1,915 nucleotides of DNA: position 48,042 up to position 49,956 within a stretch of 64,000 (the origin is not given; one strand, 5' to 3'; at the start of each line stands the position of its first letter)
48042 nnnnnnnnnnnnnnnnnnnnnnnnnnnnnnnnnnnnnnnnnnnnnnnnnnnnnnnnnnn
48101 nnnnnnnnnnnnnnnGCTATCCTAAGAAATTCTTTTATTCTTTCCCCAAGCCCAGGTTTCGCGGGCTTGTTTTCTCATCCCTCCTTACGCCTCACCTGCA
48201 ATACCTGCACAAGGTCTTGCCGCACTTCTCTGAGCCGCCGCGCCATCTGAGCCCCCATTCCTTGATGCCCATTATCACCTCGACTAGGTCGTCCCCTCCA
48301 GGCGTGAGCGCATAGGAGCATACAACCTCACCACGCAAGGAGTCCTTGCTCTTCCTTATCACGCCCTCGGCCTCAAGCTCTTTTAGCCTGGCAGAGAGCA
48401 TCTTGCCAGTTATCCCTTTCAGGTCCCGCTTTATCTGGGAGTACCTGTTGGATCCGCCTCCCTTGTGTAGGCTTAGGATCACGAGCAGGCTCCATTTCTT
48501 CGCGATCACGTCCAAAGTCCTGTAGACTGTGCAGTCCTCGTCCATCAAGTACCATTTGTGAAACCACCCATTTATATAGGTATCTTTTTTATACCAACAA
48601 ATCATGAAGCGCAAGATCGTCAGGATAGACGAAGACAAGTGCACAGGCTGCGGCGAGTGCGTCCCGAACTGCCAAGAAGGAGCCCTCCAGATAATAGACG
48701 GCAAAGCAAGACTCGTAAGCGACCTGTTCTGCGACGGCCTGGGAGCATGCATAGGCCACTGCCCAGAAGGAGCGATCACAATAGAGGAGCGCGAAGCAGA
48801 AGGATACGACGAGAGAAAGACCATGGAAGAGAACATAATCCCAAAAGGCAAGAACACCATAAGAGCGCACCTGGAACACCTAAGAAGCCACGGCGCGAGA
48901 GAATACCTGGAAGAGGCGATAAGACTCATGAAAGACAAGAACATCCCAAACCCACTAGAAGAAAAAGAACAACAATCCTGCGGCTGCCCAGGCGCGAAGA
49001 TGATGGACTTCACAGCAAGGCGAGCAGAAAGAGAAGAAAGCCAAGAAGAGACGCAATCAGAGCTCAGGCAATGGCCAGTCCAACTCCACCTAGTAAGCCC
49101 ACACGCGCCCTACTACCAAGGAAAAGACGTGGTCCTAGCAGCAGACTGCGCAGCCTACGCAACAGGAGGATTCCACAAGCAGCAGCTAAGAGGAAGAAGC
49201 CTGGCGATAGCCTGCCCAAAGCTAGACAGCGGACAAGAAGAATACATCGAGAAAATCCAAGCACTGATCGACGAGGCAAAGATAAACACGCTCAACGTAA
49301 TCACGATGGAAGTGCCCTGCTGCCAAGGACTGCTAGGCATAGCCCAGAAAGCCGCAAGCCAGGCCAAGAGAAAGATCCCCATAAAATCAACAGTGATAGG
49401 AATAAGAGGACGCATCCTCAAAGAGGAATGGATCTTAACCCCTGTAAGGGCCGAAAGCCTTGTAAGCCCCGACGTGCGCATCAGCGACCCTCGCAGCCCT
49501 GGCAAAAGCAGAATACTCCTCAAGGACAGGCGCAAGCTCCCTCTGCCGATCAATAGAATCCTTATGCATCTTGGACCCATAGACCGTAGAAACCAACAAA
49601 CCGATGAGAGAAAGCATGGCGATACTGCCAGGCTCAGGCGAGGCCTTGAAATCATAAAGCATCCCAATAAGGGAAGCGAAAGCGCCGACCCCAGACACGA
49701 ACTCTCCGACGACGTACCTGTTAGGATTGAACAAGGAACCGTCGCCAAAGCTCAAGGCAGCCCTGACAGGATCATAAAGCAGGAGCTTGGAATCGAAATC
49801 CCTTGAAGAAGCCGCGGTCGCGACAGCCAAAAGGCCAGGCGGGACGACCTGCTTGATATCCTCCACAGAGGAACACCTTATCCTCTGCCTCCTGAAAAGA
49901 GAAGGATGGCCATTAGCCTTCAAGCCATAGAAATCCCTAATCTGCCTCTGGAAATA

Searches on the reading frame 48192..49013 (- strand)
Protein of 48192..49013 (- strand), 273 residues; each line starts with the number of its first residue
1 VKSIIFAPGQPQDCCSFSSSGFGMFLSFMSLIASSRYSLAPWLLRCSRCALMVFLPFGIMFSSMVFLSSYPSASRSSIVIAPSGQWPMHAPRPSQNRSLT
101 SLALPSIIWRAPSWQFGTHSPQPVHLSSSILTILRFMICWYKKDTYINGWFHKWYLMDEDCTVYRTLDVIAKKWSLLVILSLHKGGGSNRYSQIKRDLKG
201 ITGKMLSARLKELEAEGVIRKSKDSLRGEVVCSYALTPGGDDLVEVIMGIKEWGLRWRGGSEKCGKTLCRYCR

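Call 77: search_protein_families(library=pfam, proteins=[window:48192-49013:-], max_evalue=0.001)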
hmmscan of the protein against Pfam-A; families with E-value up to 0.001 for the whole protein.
window:48192-49013:- (273 aa): 1 family
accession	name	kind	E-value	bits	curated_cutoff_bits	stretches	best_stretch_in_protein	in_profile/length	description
PF01638.23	HxlR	-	1.9e-18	66.5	20.8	1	169-258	1-87/91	HxlR-like helix-turn-helix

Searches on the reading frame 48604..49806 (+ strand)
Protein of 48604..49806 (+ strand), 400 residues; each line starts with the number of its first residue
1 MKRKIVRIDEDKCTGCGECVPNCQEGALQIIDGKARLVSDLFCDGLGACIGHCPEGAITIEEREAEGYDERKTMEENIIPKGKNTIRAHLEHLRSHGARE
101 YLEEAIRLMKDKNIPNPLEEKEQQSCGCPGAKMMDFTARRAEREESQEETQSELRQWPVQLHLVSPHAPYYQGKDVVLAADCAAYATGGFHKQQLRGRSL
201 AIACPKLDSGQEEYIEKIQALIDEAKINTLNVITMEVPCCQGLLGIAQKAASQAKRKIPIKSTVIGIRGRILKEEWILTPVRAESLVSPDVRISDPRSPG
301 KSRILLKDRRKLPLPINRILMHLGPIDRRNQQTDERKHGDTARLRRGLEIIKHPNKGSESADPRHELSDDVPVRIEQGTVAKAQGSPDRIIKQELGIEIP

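Call 77: search_protein_families(library=pfam, proteins=[window:48604-49806:+], max_evalue=0.001)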
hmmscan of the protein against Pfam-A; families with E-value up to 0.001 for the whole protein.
window:48604-49806:+ (400 aa): 8 families
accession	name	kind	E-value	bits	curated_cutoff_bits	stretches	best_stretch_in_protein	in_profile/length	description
PF00037.32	Fer4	-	4.3e-11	42.6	21.1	1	6-28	1-23/24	4Fe-4S binding domain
PF13237.11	Fer4_10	-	1.3e-08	35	25.5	1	6-54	2-53/53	4Fe-4S dicluster domain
PF12838.12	Fer4_7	-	1.3e-07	32.4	27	1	3-27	28-52/52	4Fe-4S dicluster domain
PF12837.12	Fer4_6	-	2.4e-07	30.8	25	1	5-28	1-24/24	4Fe-4S binding domain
PF13187.11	Fer4_9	-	9.1e-07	29.2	27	1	12-58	1-52/52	4Fe-4S dicluster domain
PF14697.11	Fer4_21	-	1e-06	29.2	35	1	7-59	2-58/59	4Fe-4S dicluster domain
PF12797.12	Fer4_2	-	7.2e-05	22.9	24.5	1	5-23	2-20/22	4Fe-4S binding domain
PF13459.11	Fer4_15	-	0.00077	20.6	22.4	0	6-38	1-33/66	4Fe-4S single cluster domain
